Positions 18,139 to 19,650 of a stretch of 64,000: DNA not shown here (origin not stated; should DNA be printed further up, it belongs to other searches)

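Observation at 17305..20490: Receptor-type Cache/HAMP protein with a catalytically degenerate class III cyclase domain (pseudo-cyclase)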

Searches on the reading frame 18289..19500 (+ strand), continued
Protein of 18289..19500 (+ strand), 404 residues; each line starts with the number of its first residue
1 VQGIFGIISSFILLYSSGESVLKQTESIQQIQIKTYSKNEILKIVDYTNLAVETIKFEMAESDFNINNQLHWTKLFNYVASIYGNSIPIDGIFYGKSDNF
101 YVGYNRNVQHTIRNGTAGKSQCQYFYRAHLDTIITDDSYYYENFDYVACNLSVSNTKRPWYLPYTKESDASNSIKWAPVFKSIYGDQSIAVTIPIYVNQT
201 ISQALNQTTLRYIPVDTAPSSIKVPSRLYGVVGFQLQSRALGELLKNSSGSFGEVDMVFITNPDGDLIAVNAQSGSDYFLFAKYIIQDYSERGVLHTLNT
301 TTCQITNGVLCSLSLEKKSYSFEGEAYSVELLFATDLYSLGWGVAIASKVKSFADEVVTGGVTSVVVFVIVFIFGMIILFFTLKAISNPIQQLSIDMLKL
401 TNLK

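Call 44: fold_search(model_id=the predicted structure, library=pdb)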
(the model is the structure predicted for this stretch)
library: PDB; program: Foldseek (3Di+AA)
matches with E <= 10: 1492; with E <= 0.001: 76
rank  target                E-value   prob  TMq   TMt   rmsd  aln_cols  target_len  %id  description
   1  6iop_A                3.7e-09  1.00  0.41  0.55   8.2       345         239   14  The ligand binding domain of Mlp24 (released 2019-03-20)
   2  6w3r_A                5.6e-09  1.00  0.43  0.57   8.3       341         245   10  Crystal structure of ligand-binding domain of Campylobacter jejuni chemoreceptor Tlp3 in complex with 3-methylisoleuci (released 2020-05-20)
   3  4xmr_B                6.3e-09  1.00  0.44  0.58   7.3       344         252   12  Crystal structure of the sensory domain of the Campylobacter jejuni chemoreceptor Tlp3 (CcmL) with isoleucine bound. (released 2015-11-04)
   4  4xmq_A                7.5e-09  1.00  0.44  0.58   6.5       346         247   11  Crystal structure of the sensory domain of the Campylobacter jejuni chemoreceptor Tlp3 (CcmL) (released 2015-11-04)
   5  6w3s_A                8.5e-09  1.00  0.43  0.57   7.3       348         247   11  Crystal structure of ligand-binding domain of Campylobacter jejuni chemoreceptor Tlp3 in complex with L-leucine (released 2020-05-20)
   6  6iot_B                9.0e-09  1.00  0.41  0.56   8.6       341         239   13  The ligand binding domain of Mlp24 with arginine (released 2019-03-20)
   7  6w3r_B                1.0e-08  1.00  0.43  0.57   8.2       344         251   10  Crystal structure of ligand-binding domain of Campylobacter jejuni chemoreceptor Tlp3 in complex with 3-methylisoleuci (released 2020-05-20)
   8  6iop_B                1.3e-08  1.00  0.46  0.62   7.0       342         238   14  The ligand binding domain of Mlp24 (released 2019-03-20)
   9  6w3o_A                2.5e-08  1.00  0.43  0.58   6.5       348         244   11  Crystal structure of ligand-binding domain of Campylobacter jejuni chemoreceptor Tlp3 in complex with 4-methylisoleuci (released 2020-05-20)
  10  6w3p_A                2.8e-08  1.00  0.45  0.60   6.6       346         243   11  Crystal structure of ligand-binding domain of Campylobacter jejuni chemoreceptor Tlp3 in complex with beta-methylnorle (released 2020-05-20)
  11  9heh                  2.8e-08  1.00  0.40  0.47  10.0       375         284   10  Structure of the ligand binding domain of the chemoreceptor MkcA (DSOMK10_RS0100305) of Dickeya solani MK10 in complex w (released 2025-08-06)
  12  6w3x_A                2.9e-08  1.00  0.43  0.57   7.2       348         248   11  Crystal structure of ligand-binding domain of Campylobacter jejuni chemoreceptor Tlp3 in complex with L-valine (released 2020-05-20)
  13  4xmr_A                3.3e-08  1.00  0.44  0.59   6.2       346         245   11  Crystal structure of the sensory domain of the Campylobacter jejuni chemoreceptor Tlp3 (CcmL) with isoleucine bound. (released 2015-11-04)
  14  5t65_B                3.9e-08  1.00  0.39  0.55   9.1       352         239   10  LIGAND BINDING DOMAIN OF PSEUDOMONAS AERUGINOSA PAO1 AMINO ACID CHEMORECEPTOR PCTA IN COMPLEX WITH L-ILE (released 2017-09-13)
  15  4xmq_B                4.2e-08  1.00  0.41  0.53   9.3       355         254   12  Crystal structure of the sensory domain of the Campylobacter jejuni chemoreceptor Tlp3 (CcmL) (released 2015-11-04)
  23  7k5n                  1.8e-07  1.00  0.46  0.64   5.4       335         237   11  Ligand binding domain (tandem PAS/dCache) of Aeromonas caviae diguanylate cyclase with proline bound (released 2021-08-18)
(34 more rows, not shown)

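Call 45: search_solved_structures(query=A6, max_evalue=10, show_alignments=4)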
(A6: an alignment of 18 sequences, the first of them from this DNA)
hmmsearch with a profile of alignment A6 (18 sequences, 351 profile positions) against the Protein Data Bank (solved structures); distinct sequences matched with E-value up to 10: 11.
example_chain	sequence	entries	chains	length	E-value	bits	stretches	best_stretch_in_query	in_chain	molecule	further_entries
4fuw_A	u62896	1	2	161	0.0035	19.7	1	222-310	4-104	Protein SLM4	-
7k5n_A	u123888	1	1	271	0.097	15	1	133-173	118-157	Sensor domain-containing diguanylate cyclase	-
8c7o_A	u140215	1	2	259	0.8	12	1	228-299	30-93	Global transcriptional regulator CodY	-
8c7s_A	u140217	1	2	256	0.81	12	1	228-299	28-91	Global transcriptional regulator CodY (Fragment)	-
5ey0_B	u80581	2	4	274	0.95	11.7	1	228-299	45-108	GTP-sensing transcriptional pleiotropic repressor CodY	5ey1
4kk4_A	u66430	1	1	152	1.6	10.9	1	69-118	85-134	Low molecular weight protein-tyrosine-phosphatase YwlE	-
1zgg_A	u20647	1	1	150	1.7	10.9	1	69-118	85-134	Putative low molecular weight protein-tyrosine-phosphatase ywlE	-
4kk3_A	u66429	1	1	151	1.7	10.9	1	69-118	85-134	Low molecular weight protein-tyrosine-phosphatase YwlE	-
5lt9_A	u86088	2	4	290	2.3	10.5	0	214-260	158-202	Methyl-accepting chemotaxis protein PctB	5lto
4etn_A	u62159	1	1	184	2.5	10.4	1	69-118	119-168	Low molecular weight protein-tyrosine-phosphatase ywlE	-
4eti_A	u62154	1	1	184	2.5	10.3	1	69-118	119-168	Low molecular weight protein-tyrosine-phosphatase ywlE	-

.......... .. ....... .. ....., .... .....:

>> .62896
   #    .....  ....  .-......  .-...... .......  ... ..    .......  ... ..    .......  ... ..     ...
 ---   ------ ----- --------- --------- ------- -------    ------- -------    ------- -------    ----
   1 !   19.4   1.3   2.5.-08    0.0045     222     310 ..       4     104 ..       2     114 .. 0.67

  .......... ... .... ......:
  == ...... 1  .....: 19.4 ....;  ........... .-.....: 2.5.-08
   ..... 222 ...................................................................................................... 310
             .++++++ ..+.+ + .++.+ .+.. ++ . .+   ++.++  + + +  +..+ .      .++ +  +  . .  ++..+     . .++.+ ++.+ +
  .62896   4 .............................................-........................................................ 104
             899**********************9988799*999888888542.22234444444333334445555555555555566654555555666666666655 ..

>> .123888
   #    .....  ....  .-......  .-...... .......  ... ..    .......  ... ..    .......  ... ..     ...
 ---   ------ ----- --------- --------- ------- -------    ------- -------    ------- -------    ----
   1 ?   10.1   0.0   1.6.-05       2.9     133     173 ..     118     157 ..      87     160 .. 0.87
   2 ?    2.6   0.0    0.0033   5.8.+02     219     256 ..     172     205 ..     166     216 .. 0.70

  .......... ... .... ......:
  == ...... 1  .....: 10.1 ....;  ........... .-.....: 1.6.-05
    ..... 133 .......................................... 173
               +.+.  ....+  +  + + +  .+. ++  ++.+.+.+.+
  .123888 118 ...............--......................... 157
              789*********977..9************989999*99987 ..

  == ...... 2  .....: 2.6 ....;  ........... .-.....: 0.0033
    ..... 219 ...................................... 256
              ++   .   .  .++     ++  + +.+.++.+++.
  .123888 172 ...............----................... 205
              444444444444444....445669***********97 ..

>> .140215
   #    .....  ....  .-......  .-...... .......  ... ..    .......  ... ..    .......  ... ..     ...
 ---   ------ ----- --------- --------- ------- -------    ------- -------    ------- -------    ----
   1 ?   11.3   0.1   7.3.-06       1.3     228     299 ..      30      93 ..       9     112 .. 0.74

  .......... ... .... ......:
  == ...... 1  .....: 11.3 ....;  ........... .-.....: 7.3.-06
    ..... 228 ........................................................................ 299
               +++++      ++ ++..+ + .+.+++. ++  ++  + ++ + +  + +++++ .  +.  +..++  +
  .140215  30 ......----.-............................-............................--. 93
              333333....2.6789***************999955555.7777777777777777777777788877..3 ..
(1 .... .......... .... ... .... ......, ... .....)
